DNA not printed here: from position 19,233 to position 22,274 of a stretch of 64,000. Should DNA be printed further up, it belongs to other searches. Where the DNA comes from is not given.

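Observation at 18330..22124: Hypothetical 345-aa protein plus 913-aa HerA/FtsK-superfamily ATPase with a novel N-terminal domain, in a lower-GC island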

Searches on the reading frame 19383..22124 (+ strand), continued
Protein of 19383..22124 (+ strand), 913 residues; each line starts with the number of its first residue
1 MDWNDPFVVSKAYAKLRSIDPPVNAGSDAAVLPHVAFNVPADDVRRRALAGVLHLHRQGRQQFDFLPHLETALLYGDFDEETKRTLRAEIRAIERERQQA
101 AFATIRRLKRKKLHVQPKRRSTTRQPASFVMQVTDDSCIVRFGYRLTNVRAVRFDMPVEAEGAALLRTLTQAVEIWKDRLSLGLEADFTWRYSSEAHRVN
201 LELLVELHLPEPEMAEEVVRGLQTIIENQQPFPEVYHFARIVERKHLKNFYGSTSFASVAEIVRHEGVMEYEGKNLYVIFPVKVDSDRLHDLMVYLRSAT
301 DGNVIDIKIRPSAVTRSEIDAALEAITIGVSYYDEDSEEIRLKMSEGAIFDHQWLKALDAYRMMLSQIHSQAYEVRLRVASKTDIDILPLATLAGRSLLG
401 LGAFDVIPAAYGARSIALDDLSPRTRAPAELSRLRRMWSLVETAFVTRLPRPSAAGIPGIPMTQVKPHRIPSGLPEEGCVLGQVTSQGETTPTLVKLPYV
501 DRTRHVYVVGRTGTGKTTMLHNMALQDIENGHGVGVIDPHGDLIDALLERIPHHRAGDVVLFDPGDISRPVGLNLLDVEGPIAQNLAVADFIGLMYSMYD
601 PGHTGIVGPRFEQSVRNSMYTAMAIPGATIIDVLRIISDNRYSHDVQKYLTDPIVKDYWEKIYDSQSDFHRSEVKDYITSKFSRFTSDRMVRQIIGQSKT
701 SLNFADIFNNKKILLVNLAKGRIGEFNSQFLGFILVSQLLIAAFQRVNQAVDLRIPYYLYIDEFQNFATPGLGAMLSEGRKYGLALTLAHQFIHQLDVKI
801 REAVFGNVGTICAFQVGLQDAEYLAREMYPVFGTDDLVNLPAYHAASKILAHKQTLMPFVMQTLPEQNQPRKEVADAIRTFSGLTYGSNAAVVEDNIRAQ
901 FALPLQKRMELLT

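Call 35: search_protein_representatives(alignment_id=A2)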
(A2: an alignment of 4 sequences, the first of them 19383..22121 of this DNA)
Query: 4 sequences, 912 profile positions. Proteins with E-value up to 0.001 (for the whole library): 21978; up to 1e-10: 14621; up to 1e-30: 5902. The best 150 are listed.
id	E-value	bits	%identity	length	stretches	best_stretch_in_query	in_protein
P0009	0.0e+00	1182.1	-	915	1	31-910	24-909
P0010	3.9e-239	812.7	-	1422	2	71-903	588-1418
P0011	9.5e-205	698.9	-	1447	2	134-904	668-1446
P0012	8.8e-203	692.4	-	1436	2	97-901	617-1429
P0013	3.4e-201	687.2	-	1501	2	124-901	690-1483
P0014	3.0e-196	670.8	-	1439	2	188-903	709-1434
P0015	1.3e-192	658.8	-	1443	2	126-905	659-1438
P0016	4.2e-191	653.8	-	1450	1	196-900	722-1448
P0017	4.0e-188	643.9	-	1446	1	200-900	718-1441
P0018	1.2e-184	632.4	-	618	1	302-900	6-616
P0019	1.0e-183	629.4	-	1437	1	201-900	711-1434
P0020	1.9e-183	628.5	-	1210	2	430-905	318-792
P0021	2.6e-183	628.0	-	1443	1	200-901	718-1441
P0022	2.9e-182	624.5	-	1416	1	196-902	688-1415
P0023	5.1e-182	623.7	-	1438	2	197-901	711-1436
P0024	2.2e-181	621.6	-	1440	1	67-900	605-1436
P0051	4.1e-149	514.8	-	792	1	439-896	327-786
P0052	6.0e-137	474.6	-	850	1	438-896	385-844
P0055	2.2e-134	466.1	-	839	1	439-899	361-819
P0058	1.3e-132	460.2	-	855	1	421-899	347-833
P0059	6.3e-132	458.0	-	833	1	457-899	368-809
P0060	7.0e-132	457.8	-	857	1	424-899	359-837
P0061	2.6e-131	455.9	-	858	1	437-900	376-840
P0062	4.2e-131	455.2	-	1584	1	426-901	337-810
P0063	4.3e-131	455.2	-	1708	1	427-896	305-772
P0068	1.5e-129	450.1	-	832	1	440-900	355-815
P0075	7.7e-128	444.4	-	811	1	433-895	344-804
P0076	7.9e-128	444.4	-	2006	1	362-897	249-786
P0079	2.5e-127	442.8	-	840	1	197-898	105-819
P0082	1.1e-126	440.6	-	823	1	434-898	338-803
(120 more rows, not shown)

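Call 38: search_protein_families(library=pfam, proteins=[P0009, P0010, P0011, P0012, P0013, P0016, P0024], max_evalue=0.01)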
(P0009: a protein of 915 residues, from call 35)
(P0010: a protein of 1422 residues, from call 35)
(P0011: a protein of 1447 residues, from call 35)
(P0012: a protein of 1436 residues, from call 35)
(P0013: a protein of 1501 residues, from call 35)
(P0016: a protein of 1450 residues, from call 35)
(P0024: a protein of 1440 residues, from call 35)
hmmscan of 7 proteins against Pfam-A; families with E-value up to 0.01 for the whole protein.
P0009 (915 aa): 9 families
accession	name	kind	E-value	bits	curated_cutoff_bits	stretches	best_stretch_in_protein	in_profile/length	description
PF10412.15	TrwB_AAD_bind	-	2.7e-08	33.5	20.5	1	500-563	14-71/387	Type IV secretion-system coupling protein DNA-binding domain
PF01935.23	DUF87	-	1.4e-06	29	23.2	1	480-573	3-89/220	Helicase HerA, central domain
PF12696.13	TraG-D_C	-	5.7e-05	23.5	22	1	754-810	1-62/126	TraM recognition site of TraD and TraG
PF25199.1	nSTAND_NTPase5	-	0.00052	20.3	34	1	497-561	37-103/145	Novel STAND NTPase 5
PF13401.12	AAA_22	-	0.00084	20.1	27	0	501-525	5-29/130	AAA domain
PF01580.24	FtsK_SpoIIIE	-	0.0011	18.9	24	1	483-521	21-59/221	FtsK/SpoIIIE family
PF05872.18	HerA_C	-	0.0014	17.8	22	1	488-542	8-62/502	Helicase HerA-like C-terminal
PF13191.12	AAA_16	-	0.0022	18.9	32.6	0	498-542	21-63/167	AAA ATPase domain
PF20720.3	nSTAND3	-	0.0072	16.5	27.2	0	500-561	16-72/155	Novel STAND NTPase 3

P0010 (1422 aa): 13 families
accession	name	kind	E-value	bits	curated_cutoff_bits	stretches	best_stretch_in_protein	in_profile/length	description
PF14559.12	TPR_19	-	1.4e-08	35.3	25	1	528-580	2-54/68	Tetratricopeptide repeat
PF10412.15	TrwB_AAD_bind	-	2.1e-06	27.3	20.5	0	1016-1063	14-61/387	Type IV secretion-system coupling protein DNA-binding domain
PF12696.13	TraG-D_C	-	2.1e-05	24.9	22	1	1273-1331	4-67/126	TraM recognition site of TraD and TraG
PF01935.23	DUF87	-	4.3e-05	24.2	23.2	1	1007-1079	12-82/220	Helicase HerA, central domain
PF13424.12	TPR_12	-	6.2e-05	23.5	30.1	0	524-574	10-68/77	Tetratricopeptide repeat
PF12895.13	ANAPC3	-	6.8e-05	23.5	27.2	0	530-599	2-70/82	Anaphase-promoting complex, cyclosome, subunit 3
PF02534.20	T4SS-DNA_transf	-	0.00023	20.6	20.1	0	1017-1131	44-153/468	Type IV secretory system Conjugative DNA transfer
PF05872.18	HerA_C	-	0.00048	19.3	22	1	1009-1059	13-63/502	Helicase HerA-like C-terminal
PF13401.12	AAA_22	-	0.0011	19.7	27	0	1018-1042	6-30/130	AAA domain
PF25199.1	nSTAND_NTPase5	-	0.0034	17.7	34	0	1015-1077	39-103/145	Novel STAND NTPase 5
PF13432.12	TPR_16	-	0.004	18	32.7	1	522-570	2-50/65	Tetratricopeptide repeat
PF13431.12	TPR_17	-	0.005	17.5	24.4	0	541-572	3-34/34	Tetratricopeptide repeat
PF25064.1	ARM_TT21_5th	-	0.0069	17.1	27.8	0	524-579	8-63/117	TT21 fifth ARM repeats domain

P0011 (1447 aa): 12 families
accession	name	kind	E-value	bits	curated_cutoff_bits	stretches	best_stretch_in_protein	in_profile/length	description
PF13432.12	TPR_16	-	1.3e-10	41.9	32.7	2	535-586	1-52/65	Tetratricopeptide repeat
PF14559.12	TPR_19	-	5.4e-07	30.3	25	1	542-592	2-52/68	Tetratricopeptide repeat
PF10412.15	TrwB_AAD_bind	-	2.1e-06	27.3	20.5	1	1041-1107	12-72/387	Type IV secretion-system coupling protein DNA-binding domain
PF01935.23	DUF87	-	9.8e-05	23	23.2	1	1035-1088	13-68/220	Helicase HerA, central domain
PF13191.12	AAA_16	-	0.00032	21.7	32.6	0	1043-1101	23-83/167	AAA ATPase domain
PF12696.13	TraG-D_C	-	0.00043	20.6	22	1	1299-1357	2-65/126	TraM recognition site of TraD and TraG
PF13401.12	AAA_22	-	0.00085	20.1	27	0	1045-1069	6-30/130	AAA domain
PF05872.18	HerA_C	-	0.0022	17.2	22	1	1040-1086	17-63/502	Helicase HerA-like C-terminal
PF25199.1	nSTAND_NTPase5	-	0.0031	17.8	34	1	1042-1107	39-106/145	Novel STAND NTPase 5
PF13428.12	TPR_14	-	0.0075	17.3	23.5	0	535-573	5-43/44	Tetratricopeptide repeat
PF13424.12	TPR_12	-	0.0076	16.9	30.1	0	538-588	10-68/77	Tetratricopeptide repeat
PF01580.24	FtsK_SpoIIIE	-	0.0079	16.1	24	0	1043-1064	37-59/221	FtsK/SpoIIIE family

P0012 (1436 aa): 13 families
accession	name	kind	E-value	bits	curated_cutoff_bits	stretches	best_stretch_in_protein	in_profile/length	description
PF14559.12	TPR_19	-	8.4e-11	42.5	25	1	563-629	2-68/68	Tetratricopeptide repeat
PF01935.23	DUF87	-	4.8e-08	33.8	23.2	1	1016-1110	8-99/220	Helicase HerA, central domain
PF10412.15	TrwB_AAD_bind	-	8.2e-08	32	20.5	1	1020-1093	7-72/387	Type IV secretion-system coupling protein DNA-binding domain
PF13428.12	TPR_14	-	5e-06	27.1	23.5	0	556-595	5-44/44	Tetratricopeptide repeat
PF13432.12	TPR_16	-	2.4e-05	25.1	32.7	0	559-606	4-51/65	Tetratricopeptide repeat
PF12696.13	TraG-D_C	-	4e-05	24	22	1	1286-1334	4-57/126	TraM recognition site of TraD and TraG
PF13401.12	AAA_22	-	6.6e-05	23.7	27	0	1031-1063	6-38/130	AAA domain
PF02534.20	T4SS-DNA_transf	-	0.00011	21.6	20.1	0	1025-1158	39-159/468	Type IV secretory system Conjugative DNA transfer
PF12895.13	ANAPC3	-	0.00035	21.2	27.2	0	169-220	6-52/82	Anaphase-promoting complex, cyclosome, subunit 3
PF25199.1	nSTAND_NTPase5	-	0.00039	20.7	34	1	1025-1090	36-103/145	Novel STAND NTPase 5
PF13176.12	TPR_7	-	0.0018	18.6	27.9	0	196-225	5-34/36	Tetratricopeptide repeat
PF12862.13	ANAPC5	-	0.0036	17.8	23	0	166-227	16-75/91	Anaphase-promoting complex subunit 5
PF13555.12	AAA_29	-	0.0059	16.8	27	0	1032-1048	24-40/61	P-loop containing region of AAA domain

P0013 (1501 aa): 8 families
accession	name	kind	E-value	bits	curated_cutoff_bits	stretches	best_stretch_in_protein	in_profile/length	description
PF14559.12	TPR_19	-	1.7e-10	41.5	25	2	574-625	2-53/68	Tetratricopeptide repeat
PF01935.23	DUF87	-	4e-05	24.3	23.2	1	1080-1157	23-99/220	Helicase HerA, central domain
PF10412.15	TrwB_AAD_bind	-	6.9e-05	22.3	20.5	0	1080-1122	15-57/387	Type IV secretion-system coupling protein DNA-binding domain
PF13432.12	TPR_16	-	7.2e-05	23.6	32.7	1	570-619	4-53/65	Tetratricopeptide repeat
PF25199.1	nSTAND_NTPase5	-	0.00065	20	34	1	1079-1144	40-107/145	Novel STAND NTPase 5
PF12696.13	TraG-D_C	-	0.001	19.4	22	1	1339-1397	2-65/126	TraM recognition site of TraD and TraG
PF13401.12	AAA_22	-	0.0011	19.7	27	0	1080-1104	5-29/130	AAA domain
PF02534.20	T4SS-DNA_transf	-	0.007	15.7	20.1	0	1071-1380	38-346/468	Type IV secretory system Conjugative DNA transfer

P0016 (1450 aa): 17 families
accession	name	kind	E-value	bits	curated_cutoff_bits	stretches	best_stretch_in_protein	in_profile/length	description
PF13432.12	TPR_16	-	7.9e-11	42.6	32.7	1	522-574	2-54/65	Tetratricopeptide repeat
PF14559.12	TPR_19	-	1.6e-09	38.4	25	0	106-139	6-39/68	Tetratricopeptide repeat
PF13428.12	TPR_14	-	1.7e-07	31.6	23.5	0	469-509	4-44/44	Tetratricopeptide repeat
PF01935.23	DUF87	-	7.5e-07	29.9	23.2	1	1040-1111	12-81/220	Helicase HerA, central domain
PF10412.15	TrwB_AAD_bind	-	1.2e-06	28.1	20.5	1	1036-1116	5-75/387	Type IV secretion-system coupling protein DNA-binding domain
PF00515.34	TPR_1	-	9.2e-06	25.7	27.8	0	370-400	2-32/34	Tetratricopeptide repeat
PF13414.12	TPR_11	-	1.3e-05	25.2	26.8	0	104-139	7-42/42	TPR repeat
PF25199.1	nSTAND_NTPase5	-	4.9e-05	23.6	34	1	1047-1113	38-106/145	Novel STAND NTPase 5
PF13401.12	AAA_22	-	0.00054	20.7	27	1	1049-1078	4-33/130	AAA domain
PF12696.13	TraG-D_C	-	0.00069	20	22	1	1305-1363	3-66/126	TraM recognition site of TraD and TraG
PF12895.13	ANAPC3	-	0.0013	19.4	27.2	0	531-577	3-49/82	Anaphase-promoting complex, cyclosome, subunit 3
PF05872.18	HerA_C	-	0.0019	17.4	22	1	1042-1090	13-61/502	Helicase HerA-like C-terminal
PF13181.12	TPR_8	-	0.002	18.6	25.7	0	277-303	5-31/34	Tetratricopeptide repeat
PF20720.3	nSTAND3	-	0.0042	17.2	27.2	1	1048-1110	15-72/155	Novel STAND NTPase 3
PF07719.23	TPR_2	-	0.0071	16.8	27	0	273-302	1-30/34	Tetratricopeptide repeat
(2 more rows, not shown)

P0024 (1440 aa): 9 families
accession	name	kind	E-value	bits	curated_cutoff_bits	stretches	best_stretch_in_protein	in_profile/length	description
PF14559.12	TPR_19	-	6.5e-09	36.4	25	1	543-594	1-52/68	Tetratricopeptide repeat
PF10412.15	TrwB_AAD_bind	-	3.3e-07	30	20.5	1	1034-1097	15-72/387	Type IV secretion-system coupling protein DNA-binding domain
PF01935.23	DUF87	-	6.2e-06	26.9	23.2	1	1023-1107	11-90/220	Helicase HerA, central domain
PF25199.1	nSTAND_NTPase5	-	0.00017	21.9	34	1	1031-1093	38-101/145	Novel STAND NTPase 5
PF13401.12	AAA_22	-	0.0003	21.6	27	0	1035-1060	6-31/130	AAA domain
PF13432.12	TPR_16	-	0.00063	20.6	32.7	0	541-586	5-50/65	Tetratricopeptide repeat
PF12696.13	TraG-D_C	-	0.00099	19.5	22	1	1292-1351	1-65/126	TraM recognition site of TraD and TraG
PF13476.12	AAA_23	-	0.0079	17.3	27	0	1037-1052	22-37/201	AAA domain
PF05872.18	HerA_C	-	0.0087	15.2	22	0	1022-1075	9-62/502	Helicase HerA-like C-terminal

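Call 40: list_cluster_members(proteins=[P0009, P0010, P0011, P0012, P0013, P0014, P0016, P0024, P0020, P0052])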
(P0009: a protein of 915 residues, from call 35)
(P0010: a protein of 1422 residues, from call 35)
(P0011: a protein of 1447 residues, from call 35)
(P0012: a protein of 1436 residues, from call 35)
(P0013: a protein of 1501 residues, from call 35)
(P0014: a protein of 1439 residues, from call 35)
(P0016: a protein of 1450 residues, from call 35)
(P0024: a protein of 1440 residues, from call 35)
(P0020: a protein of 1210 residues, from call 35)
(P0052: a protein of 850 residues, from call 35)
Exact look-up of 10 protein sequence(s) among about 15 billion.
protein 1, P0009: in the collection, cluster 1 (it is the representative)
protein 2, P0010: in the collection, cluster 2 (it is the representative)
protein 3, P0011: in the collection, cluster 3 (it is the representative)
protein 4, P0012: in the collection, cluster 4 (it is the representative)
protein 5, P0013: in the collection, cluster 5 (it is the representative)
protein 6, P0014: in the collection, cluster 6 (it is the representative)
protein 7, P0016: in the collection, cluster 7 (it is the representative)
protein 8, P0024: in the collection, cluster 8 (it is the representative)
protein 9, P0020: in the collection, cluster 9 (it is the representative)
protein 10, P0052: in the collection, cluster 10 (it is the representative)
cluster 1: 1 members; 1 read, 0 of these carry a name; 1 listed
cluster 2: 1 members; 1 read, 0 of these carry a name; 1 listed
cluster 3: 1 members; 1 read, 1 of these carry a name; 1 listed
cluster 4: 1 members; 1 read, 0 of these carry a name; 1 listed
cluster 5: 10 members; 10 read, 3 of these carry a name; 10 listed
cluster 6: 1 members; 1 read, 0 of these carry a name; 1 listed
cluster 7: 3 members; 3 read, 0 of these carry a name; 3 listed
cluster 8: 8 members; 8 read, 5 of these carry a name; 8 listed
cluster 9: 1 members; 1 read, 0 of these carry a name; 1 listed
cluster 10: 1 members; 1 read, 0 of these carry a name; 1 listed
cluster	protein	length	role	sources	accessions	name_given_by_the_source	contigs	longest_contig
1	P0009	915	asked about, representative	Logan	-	-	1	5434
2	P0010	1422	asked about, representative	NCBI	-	-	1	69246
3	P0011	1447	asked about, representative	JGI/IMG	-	tetratricopeptide (TPR) repeat protein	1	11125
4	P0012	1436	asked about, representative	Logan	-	-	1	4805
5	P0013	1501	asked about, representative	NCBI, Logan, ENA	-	-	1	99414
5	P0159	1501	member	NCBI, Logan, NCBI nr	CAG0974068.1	hypothetical protein ARNL5_01924 [Anaerolineae bacterium]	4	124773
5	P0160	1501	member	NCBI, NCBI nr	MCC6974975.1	MAG: tetratricopeptide repeat protein [Anaerolineae bacterium] | tetratricopeptide repeat protein [Anaerolineae bacterium]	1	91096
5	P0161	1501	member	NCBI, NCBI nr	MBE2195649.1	MAG: hypothetical protein IAE83_15865 [Anaerolinea sp.] | hypothetical protein [Anaerolinea sp.]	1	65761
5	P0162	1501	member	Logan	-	-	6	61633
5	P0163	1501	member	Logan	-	-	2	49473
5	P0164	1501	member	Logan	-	-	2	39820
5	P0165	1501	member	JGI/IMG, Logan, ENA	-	-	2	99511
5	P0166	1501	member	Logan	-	-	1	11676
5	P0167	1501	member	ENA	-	-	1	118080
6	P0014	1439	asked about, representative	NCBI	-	-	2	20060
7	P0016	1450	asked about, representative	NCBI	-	-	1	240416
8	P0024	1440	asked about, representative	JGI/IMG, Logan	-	tetratricopeptide (TPR) repeat protein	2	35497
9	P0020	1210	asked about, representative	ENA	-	-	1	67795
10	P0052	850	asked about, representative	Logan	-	-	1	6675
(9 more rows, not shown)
